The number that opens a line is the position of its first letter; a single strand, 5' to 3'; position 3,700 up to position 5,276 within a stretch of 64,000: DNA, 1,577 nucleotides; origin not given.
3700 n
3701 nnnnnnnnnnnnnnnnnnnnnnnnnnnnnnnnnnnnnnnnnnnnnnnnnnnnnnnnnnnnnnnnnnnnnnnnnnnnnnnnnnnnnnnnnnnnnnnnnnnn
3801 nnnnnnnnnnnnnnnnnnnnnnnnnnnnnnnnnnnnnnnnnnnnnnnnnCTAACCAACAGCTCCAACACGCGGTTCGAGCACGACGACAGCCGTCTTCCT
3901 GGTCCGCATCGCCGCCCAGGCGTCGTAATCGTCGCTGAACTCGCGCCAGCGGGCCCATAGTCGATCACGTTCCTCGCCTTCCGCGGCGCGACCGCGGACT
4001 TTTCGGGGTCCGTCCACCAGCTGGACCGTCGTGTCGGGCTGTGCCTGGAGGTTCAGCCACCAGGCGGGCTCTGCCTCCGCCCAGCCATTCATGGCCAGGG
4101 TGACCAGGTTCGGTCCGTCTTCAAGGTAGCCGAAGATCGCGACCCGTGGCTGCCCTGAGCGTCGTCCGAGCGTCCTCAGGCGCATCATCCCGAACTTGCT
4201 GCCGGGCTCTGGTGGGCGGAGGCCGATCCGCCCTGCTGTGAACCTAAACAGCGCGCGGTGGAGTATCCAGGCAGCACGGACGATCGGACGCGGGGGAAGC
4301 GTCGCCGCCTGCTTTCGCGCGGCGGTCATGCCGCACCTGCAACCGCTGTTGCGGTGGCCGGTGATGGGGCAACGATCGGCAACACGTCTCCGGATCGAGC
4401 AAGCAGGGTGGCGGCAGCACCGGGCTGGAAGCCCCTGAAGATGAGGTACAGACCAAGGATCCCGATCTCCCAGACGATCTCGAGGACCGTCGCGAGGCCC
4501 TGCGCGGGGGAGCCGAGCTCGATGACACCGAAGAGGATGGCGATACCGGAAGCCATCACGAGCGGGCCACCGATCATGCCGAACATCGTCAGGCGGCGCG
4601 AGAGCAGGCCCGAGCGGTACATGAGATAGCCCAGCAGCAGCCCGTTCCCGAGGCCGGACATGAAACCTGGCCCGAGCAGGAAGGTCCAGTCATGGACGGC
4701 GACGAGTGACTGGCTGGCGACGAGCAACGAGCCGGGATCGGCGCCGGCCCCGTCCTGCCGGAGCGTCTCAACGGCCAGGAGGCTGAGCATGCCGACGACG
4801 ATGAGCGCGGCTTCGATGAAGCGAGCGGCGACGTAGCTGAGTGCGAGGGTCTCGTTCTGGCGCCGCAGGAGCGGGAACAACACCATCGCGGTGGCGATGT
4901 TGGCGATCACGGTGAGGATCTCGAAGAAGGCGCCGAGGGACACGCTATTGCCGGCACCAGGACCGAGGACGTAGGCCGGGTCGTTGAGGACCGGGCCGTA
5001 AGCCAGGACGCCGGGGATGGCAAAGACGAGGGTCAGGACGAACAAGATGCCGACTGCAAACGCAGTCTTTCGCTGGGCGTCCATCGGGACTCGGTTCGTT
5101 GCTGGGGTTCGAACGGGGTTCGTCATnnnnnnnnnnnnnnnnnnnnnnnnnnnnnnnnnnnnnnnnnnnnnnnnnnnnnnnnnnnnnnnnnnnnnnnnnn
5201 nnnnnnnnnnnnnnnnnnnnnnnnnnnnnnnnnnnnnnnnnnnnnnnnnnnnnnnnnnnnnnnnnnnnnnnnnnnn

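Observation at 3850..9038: Cassette copy a: LAL regulator - small protein - extra membrane protein - DUF4386 - F420-type nitroreductase, inverted at the distal island end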

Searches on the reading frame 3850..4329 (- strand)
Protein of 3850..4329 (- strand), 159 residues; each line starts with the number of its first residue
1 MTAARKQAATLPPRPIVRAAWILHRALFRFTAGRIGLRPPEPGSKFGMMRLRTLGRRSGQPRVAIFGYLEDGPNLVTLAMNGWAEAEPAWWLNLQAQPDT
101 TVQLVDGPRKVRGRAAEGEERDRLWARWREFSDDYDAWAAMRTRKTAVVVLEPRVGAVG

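Call 6: search_protein_families(library=pfam, proteins=[window:3850-4329:-], max_evalue=0.01)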
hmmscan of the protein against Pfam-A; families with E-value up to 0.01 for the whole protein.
window:3850-4329:- (159 aa): 2 families
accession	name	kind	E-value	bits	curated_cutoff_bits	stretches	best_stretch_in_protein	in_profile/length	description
PF04075.20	F420H2_quin_red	-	2.2e-19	70.3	22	1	47-153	24-130/130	F420H(2)-dependent quinone reductase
PF01243.27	PNPOx_N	-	0.0015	19.3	28.1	1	47-152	13-110/120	Pyridoxamine 5'-phosphate oxidase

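Call 7: search_protein_families(library=ncbifam, proteins=[window:3850-4329:-], max_evalue=0.01)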
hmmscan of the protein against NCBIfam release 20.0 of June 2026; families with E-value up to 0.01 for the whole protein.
window:3850-4329:- (159 aa): 1 family
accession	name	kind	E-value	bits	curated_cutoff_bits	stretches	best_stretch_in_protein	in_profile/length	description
TIGR00026.1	hi_GC_TIGR00026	subfamily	2.1e-17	63.8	46.35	1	48-152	9-111/111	nitroreductase family deazaflavin-dependent oxidoreductase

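Call 57: search_solved_structures(query=window:3850-4329:-, max_evalue=0.001, show_alignments=1)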
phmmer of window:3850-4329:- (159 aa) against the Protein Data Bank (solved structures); distinct sequences matched with E-value up to 0.001: 9.
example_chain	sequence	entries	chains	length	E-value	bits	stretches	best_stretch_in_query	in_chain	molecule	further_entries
3r5r_A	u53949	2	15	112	1.2e-14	57.7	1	47-153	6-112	Deazaflavin-dependent nitroreductase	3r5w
3r5p_A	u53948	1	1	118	1.3e-14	57.6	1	46-153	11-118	Deazaflavin-dependent nitroreductase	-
3r5l_A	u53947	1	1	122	1.4e-14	57.5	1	46-153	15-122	Deazaflavin-dependent nitroreductase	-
8d4w_A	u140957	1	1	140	9.5e-11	45.1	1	48-151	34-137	Cell entry (Mce) related family protein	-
3r5z_A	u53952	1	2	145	9.3e-07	32.1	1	50-154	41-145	Putative uncharacterized protein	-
4y9i_A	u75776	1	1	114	9.4e-07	32.1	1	51-144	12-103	Mycobacterium tuberculosis paralogous family 11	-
3r5y_A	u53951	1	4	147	1.1e-06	31.8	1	48-153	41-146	Putative uncharacterized protein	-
6wta_A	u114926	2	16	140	1.6e-06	31.4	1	51-144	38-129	Uncharacterized protein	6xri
3h96_A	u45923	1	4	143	6.9e-05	26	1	28-141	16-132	F420-H2 Dependent Reductase A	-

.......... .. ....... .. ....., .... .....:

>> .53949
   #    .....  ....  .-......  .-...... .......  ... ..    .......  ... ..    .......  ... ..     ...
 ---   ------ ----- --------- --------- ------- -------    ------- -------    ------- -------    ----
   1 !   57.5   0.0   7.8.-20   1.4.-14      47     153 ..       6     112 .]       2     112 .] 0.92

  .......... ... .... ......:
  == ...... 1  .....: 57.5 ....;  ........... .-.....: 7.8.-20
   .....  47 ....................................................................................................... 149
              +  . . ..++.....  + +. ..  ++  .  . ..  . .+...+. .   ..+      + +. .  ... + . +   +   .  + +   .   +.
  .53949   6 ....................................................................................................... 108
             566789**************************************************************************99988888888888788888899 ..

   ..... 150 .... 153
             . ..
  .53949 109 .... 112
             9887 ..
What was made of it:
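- On FDOR-A / TIGR00026 deazaflavin-dependent reductases: The best solved relative is Ddn (call 57).
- Closest known: Ddn. Same: Ddn structures are the best PDB match, E=1e-14 (calls 6, 7, 57).
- Closest known: Ddn. Different: Identity to Ddn is low, about one third of aligned residues by eye in the call 57 alignment.
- NR_a's closest solved relative is Ddn, PDB 3R5R, E=1e-14 (call 57).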

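Call 76: search_protein_families(library=padloc, proteins=[window:3850-4329:-], max_evalue=0.001)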
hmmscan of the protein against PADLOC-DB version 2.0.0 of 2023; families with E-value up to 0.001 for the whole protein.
window:3850-4329:- (159 aa): 0 families

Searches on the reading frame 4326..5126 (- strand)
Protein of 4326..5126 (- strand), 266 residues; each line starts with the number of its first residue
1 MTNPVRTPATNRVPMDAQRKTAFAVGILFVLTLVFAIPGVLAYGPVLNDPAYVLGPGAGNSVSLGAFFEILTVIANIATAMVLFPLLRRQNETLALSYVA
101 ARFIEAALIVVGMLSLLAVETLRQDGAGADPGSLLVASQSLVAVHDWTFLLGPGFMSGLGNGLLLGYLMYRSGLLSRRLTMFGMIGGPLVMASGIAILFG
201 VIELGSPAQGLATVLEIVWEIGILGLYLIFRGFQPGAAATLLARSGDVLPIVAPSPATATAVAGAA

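Call 6: search_protein_families(library=pfam, proteins=[window:4326-5126:-], max_evalue=0.01)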
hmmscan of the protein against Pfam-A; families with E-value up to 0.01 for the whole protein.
window:4326-5126:- (266 aa): 1 family
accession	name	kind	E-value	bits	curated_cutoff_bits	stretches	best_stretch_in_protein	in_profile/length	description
PF14329.11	DUF4386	-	2.7e-39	135.7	27.6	1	25-232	2-210/210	Domain of unknown function (DUF4386)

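Call 7: search_protein_families(library=ncbifam, proteins=[window:4326-5126:-], max_evalue=0.01)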
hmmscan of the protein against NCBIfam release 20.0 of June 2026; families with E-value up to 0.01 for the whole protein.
window:4326-5126:- (266 aa): 0 families

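Call 41: find_homologous_proteins(query=window:4326-5126:-, max_evalue=0.001)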
Query window:4326-5126:- (266 aa): 5676 proteins with E <= 0.001 among 8000 candidates; the best 120 are listed.
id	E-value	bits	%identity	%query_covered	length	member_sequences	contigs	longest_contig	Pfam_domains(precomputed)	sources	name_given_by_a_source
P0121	1.5e-155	534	98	100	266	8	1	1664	PF14329.12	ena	-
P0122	3.1e-137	474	91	93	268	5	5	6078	PF14329.12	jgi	jgi:hypothetical protein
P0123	1.5e-135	469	87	100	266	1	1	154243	PF14329.12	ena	-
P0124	2.0e-135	468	87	100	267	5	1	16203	PF14329.12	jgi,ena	-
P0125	9.7e-131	453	90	93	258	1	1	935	PF14329.12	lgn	-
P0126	2.8e-130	451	85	100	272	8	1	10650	PF14329.12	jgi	jgi:hypothetical protein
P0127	9.3e-130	450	90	89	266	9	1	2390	PF14329.12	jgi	jgi:hypothetical protein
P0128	1.4e-128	446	87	93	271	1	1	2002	PF14329.12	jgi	jgi:hypothetical protein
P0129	3.3e-128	445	82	100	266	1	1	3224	PF14329.12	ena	-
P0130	7.9e-126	437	83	98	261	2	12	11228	PF14329.12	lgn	-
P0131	9.7e-126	437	81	100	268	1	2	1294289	PF14329.12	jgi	jgi:hypothetical protein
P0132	6.4e-125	434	88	90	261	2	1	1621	PF14329.12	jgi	jgi:hypothetical protein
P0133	3.7e-124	431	86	95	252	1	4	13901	PF14329.12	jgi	jgi:hypothetical protein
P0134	3.8e-124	431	83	97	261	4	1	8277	PF14329.12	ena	-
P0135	2.7e-123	429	82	95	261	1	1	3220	PF14329.12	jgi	-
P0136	1.3e-121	423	82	97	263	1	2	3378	PF14329.12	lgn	-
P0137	1.4e-121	423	86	95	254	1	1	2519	PF14329.12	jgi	jgi:hypothetical protein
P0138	2.1e-120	419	84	89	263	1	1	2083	PF14329.12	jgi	jgi:hypothetical protein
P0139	1.5e-119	416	79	100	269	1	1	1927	PF14329.12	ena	-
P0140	3.5e-119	415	81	95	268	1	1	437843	PF14329.12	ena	-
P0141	4.3e-119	415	86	88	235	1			PF14329.12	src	-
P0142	8.2e-119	414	88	83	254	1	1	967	PF14329.12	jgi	jgi:hypothetical protein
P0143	4.8e-118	411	80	97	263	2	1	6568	PF14329.12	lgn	-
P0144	1.9e-115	403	75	100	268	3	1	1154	PF14329.12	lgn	-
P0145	2.9e-115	402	81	94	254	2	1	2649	PF14329.12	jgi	jgi:hypothetical protein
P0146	8.3e-113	394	91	80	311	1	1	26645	PF14329.12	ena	-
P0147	9.2e-111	387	75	93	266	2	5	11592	PF14329.12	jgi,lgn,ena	-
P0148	3.8e-110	385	78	92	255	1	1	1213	PF14329.12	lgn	-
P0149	1.1e-99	351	90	71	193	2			PF14329.12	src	-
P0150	2.7e-97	343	70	83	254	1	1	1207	PF14329.12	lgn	-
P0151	4.4e-97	343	93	69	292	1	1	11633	PF14329.12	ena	-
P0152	4.8e-94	333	60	67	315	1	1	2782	PF14329.12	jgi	jgi:hypothetical protein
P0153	5.1e-91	323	64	95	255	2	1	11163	PF14329.12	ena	-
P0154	1.1e-89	318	88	68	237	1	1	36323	PF14329.12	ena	-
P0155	1.4e-88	315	59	100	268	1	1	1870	PF14329.12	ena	-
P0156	1.7e-86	308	62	89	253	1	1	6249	PF14329.12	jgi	jgi:hypothetical protein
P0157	2.7e-86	307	61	94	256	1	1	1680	PF14329.12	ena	-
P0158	1.5e-85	305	61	95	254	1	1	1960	PF14329.12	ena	-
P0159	2.5e-85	304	58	95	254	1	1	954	PF14329.12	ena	-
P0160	4.1e-85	303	60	97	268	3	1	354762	PF14329.12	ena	-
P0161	8.5e-85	302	64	83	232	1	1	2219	PF14329.12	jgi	jgi:hypothetical protein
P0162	1.5e-84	302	64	83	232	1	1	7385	PF14329.12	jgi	jgi:hypothetical protein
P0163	2.8e-84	301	57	93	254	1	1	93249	PF14329.12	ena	-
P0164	2.8e-84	301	58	99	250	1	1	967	PF14329.12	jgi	jgi:hypothetical protein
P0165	3.3e-84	300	64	83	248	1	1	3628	PF14329.12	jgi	jgi:hypothetical protein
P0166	5.3e-84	300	60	89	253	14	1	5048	PF14329.12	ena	-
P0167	8.5e-84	299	58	95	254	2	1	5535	PF14329.12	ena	-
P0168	9.2e-84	299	57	99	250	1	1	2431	PF14329.12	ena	-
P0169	1.1e-83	299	57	99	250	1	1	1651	PF14329.12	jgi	jgi:hypothetical protein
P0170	2.3e-83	298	60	88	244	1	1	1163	PF14329.12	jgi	jgi:hypothetical protein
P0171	2.8e-83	297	61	91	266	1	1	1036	PF14329.12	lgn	-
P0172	2.9e-83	297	58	97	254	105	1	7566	PF14329.12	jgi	-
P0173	3.0e-83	297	61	88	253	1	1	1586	PF14329.12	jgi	jgi:hypothetical protein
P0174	4.0e-83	297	61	88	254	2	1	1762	PF14329.12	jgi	jgi:Domain of unknown function (DUF4386)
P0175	6.5e-83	296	63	84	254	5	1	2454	PF14329.12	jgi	jgi:hypothetical protein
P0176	8.3e-83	296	57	96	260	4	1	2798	PF14329.12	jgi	jgi:hypothetical protein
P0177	1.5e-82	295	59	94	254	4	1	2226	PF14329.12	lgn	-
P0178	1.6e-82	295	61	91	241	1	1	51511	PF14329.12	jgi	jgi:hypothetical protein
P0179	1.6e-82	295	60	88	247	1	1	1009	PF14329.12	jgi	jgi:hypothetical protein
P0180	3.0e-82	294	61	89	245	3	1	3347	PF14329.12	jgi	jgi:hypothetical protein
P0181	3.2e-82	294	61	86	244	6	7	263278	PF14329.12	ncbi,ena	-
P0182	3.7e-82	294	62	83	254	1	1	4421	PF14329.12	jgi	jgi:hypothetical protein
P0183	6.2e-82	293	59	93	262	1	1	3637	PF14329.12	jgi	jgi:Domain of unknown function (DUF4386)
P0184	7.4e-82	293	63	83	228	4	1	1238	PF14329.12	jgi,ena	-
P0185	1.2e-81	292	61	88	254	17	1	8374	PF14329.12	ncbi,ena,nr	ncbi:MAG TPA: DUF4386 domain-containing protein [Candidatus Bathyarchaeia archaeon]|nr:DUF4386 domai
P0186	1.6e-81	292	58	90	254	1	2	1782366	PF14329.12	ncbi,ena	-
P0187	2.6e-81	291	64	83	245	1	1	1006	PF14329.12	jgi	jgi:hypothetical protein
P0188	2.9e-81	291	60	92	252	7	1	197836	PF14329.12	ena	-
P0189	3.2e-81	291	63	86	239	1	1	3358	PF14329.12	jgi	jgi:hypothetical protein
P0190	3.5e-81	291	62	83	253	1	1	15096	PF14329.12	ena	-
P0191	4.5e-81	290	61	88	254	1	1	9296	PF14329.12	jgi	jgi:hypothetical protein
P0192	5.2e-81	290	60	89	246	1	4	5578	PF14329.12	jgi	jgi:hypothetical protein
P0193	1.1e-80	289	56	97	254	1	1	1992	PF14329.12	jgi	jgi:hypothetical protein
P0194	1.3e-80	289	57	95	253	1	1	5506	PF14329.12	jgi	-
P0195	1.3e-80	289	59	90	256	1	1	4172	PF14329.12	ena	-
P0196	1.4e-80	289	62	85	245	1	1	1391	PF14329.12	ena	-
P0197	1.7e-80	288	61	85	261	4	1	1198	PF14329.12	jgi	jgi:hypothetical protein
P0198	2.3e-80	288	62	83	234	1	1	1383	PF14329.12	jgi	jgi:hypothetical protein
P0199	2.7e-80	288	61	86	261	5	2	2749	PF14329.12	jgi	jgi:hypothetical protein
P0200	2.7e-80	288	59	95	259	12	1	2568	PF14329.12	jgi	jgi:hypothetical protein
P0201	3.2e-80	287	43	87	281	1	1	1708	PF14329.12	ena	-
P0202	3.6e-80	287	60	86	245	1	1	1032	PF14329.12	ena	-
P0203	4.9e-80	287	60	90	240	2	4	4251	PF14329.12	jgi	jgi:hypothetical protein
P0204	5.2e-80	287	62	85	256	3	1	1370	PF14329.12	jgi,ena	-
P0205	5.5e-80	287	58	88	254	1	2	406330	PF14329.12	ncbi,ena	-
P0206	5.8e-80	287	60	88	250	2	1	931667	PF14329.12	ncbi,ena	-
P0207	5.9e-80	287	61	83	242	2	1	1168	PF14329.12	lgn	-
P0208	9.2e-80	286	62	83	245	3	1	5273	PF14329.12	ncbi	-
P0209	9.4e-80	286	59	92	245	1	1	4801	PF14329.12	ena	-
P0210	1.0e-79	286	58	93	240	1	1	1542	PF14329.12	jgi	jgi:hypothetical protein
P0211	1.1e-79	286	59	93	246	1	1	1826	PF14329.12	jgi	jgi:Domain of unknown function (DUF4386)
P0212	1.4e-79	285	61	87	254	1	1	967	PF14329.12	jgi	jgi:hypothetical protein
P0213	1.8e-79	285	58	92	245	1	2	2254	PF14329.12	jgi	jgi:hypothetical protein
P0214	2.0e-79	285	61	83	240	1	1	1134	PF14329.12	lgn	-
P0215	2.1e-79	285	62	83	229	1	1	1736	PF14329.12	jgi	jgi:hypothetical protein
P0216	2.1e-79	285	61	83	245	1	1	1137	PF14329.12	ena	-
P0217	2.2e-79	285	62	83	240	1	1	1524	PF14329.12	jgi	jgi:hypothetical protein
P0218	2.2e-79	285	59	91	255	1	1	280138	PF14329.12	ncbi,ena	-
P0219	2.6e-79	284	58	91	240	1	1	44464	PF14329.12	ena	-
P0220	2.6e-79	284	60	85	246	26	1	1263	PF14329.12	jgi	jgi:hypothetical protein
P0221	3.0e-79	284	58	88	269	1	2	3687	PF14329.12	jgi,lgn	-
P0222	3.6e-79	284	59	89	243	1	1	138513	PF14329.12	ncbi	-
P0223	3.7e-79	284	61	84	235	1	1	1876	PF14329.12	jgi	jgi:uncharacterized protein DUF4386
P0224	3.8e-79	284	61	86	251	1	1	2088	PF14329.12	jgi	jgi:hypothetical protein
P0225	5.5e-79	283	58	83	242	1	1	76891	PF14329.12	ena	-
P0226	6.1e-79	283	60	85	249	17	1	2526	PF14329.12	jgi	jgi:Domain of unknown function (DUF4386)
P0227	6.2e-79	283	58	89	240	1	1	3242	PF14329.12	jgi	-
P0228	7.6e-79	283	60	83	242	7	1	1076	PF14329.12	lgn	-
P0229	7.6e-79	283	58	91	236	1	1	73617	PF14329.12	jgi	jgi:hypothetical protein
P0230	7.7e-79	283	64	82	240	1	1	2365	PF14329.12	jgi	jgi:hypothetical protein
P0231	8.2e-79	283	58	92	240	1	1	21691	PF14329.12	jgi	jgi:hypothetical protein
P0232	8.3e-79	283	64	82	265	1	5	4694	PF14329.12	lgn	-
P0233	8.5e-79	283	59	86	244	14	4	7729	PF14329.12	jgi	jgi:hypothetical protein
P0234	8.8e-79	283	58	91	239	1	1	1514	PF14329.12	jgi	jgi:hypothetical protein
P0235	9.0e-79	283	57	95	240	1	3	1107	PF14329.12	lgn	-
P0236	9.0e-79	283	62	85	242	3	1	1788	PF14329.12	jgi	-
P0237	9.6e-79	283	60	88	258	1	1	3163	PF14329.12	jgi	jgi:Domain of unknown function (DUF4386)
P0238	9.7e-79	283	57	94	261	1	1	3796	PF14329.12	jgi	jgi:Domain of unknown function (DUF4386)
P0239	1.0e-78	282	55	98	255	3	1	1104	PF14329.12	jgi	jgi:hypothetical protein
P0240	1.0e-78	282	63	83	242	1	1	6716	PF14329.12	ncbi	ncbi:MAG: DUF4386 domain-containing protein [Syntrophothermus sp.]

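Call 50: predict_structure(alignment_id=A4)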
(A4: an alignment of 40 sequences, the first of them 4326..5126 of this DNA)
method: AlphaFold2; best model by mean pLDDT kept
length: 266 residues; sequences in the alignment: 40
mean_pLDDT: 85.7   pTM: 0.79
mean pLDDT of the five models: 85.7, 85.7, 82.2, 82.0, 80.5
residues with pLDDT >= 90: 165; 70-90: 64; 50-70: 20; < 50: 17
segments of 3 or more residues with pLDDT < 50: 252-266
pLDDT, mean of each block of 10 residues (from residue 1): 56 74 95 93 91 86 96 96 93 95 96 96 90 94 94 91 92 92 90 90 85 84 91 86 64 47 44
secondary structure, 60 per line:
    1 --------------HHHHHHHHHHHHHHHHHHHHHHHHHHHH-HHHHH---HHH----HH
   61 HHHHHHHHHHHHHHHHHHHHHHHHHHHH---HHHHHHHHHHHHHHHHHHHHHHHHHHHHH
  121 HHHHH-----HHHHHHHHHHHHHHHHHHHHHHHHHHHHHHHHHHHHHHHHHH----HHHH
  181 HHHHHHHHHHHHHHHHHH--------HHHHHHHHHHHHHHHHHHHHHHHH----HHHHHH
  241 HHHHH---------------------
elements in order: H15-42 H44-48 H59-88 H92-125 H131-172 H177-198 H207-230 H235-245
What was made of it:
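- On DUF4386 (PF14329): The AF2 model has six long helices and pLDDT 85.7 (call 50).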

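Call 54: fold_search(model_id=the predicted structure, library=pdb)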
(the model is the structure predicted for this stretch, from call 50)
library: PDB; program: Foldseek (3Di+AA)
matches with E <= 10: 597; with E <= 0.001: 0
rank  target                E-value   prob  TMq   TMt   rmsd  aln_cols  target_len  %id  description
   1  5azd_A                8.5e-02  0.63  0.26  0.27  16.2       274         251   15  Crystal structure of thermophilic rhodopsin. (released 2016-04-27)
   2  9nvn_B                9.3e-02  0.51  0.20  0.10  20.7       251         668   17  Structure of Nanchung-Inactive-Calmodulin in apo state (released 2026-02-11)
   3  9nvp_B                1.1e-01  0.51  0.22  0.10  20.9       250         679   16  Structure of Nanchung-Inactive-Calmodulin in complex with Nicotinamide, EDTA (released 2026-02-11)
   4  7oy2_B                2.6e-01  0.72  0.32  0.25  12.9       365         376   11  High resolution structure of cytochrome bd-II oxidase from E. coli (released 2021-12-15)
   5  7s8b_A                2.9e-01  0.30  0.21  0.12  17.6       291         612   15  Cryo-EM structure of human TRPV6 in complex with channel blocker ruthenium red (released 2021-11-17)
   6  4pxk                  3.1e-01  0.44  0.26  0.28  14.9       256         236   14  Crystal structure of Haloarcula marismortui bacteriorhodopsin I D94N mutant (released 2014-12-17)
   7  6nwd                  3.2e-01  0.25  0.23  0.24  13.7       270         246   13  X-ray Crystallographic structure of Gloeobacter rhodopsin (released 2019-08-14)
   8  5g2d                  4.2e-01  0.30  0.27  0.27  12.9       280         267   15  The crystal structure of light-driven chloride pump ClR (T102N) mutant at pH 4.5. (released 2016-10-19)
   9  3ne2_E                4.2e-01  0.10  0.14  0.15  21.9       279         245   17  Archaeoglobus fulgidus aquaporin (released 2010-09-22)
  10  7ose_B                4.3e-01  0.60  0.33  0.25  13.8       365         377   10  cytochrome bd-II type oxidase with bound aurachin D (released 2021-11-17)
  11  8rsq                  4.3e-01  0.25  0.22  0.17  16.6       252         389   12  Crystal structure of marine actinobacteria clade rhodopsin (MAR) - human GTPase Arf1 (L8K,Q71L) chimera; Ground state (released 2025-04-02)
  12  4hyj_B                5.0e-01  0.35  0.27  0.30  15.8       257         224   14  Crystal structure of Exiguobacterium sibiricum rhodopsin (released 2013-07-17)
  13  7k4d_A                5.0e-01  0.10  0.12  0.06  18.9       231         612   18  Cryo-EM structure of human TRPV6 in complex with (4- phenylcyclohexyl)piperazine inhibitor 3OG (released 2020-12-09)
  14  9fka_B                5.2e-01  0.63  0.34  0.28  12.5       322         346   12  Cryo-EM structure of the reduced cytochrome bd oxidase from M. tuberculosis (released 2025-02-12)
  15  5a63_C                5.2e-01  0.23  0.18  0.20  16.8       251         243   14  Cryo-EM structure of the human gamma-secretase complex at 3.4 angstrom resolution. (released 2015-08-05)
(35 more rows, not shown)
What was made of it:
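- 4326..5126 (-): DUF4386_a: 266-aa membrane protein (PF14329). The AF2 model shows six long helices, and no solved structure resembles it. calls 6, 50, 54
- Tried and rejected: Foldseek on the DUF4386 model: nothing with TM>0.35 (call 54).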

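Call 76: search_protein_families(library=padloc, proteins=[window:4326-5126:-], max_evalue=0.001)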
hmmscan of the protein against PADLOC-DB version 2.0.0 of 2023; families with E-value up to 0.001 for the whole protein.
window:4326-5126:- (266 aa): 0 families
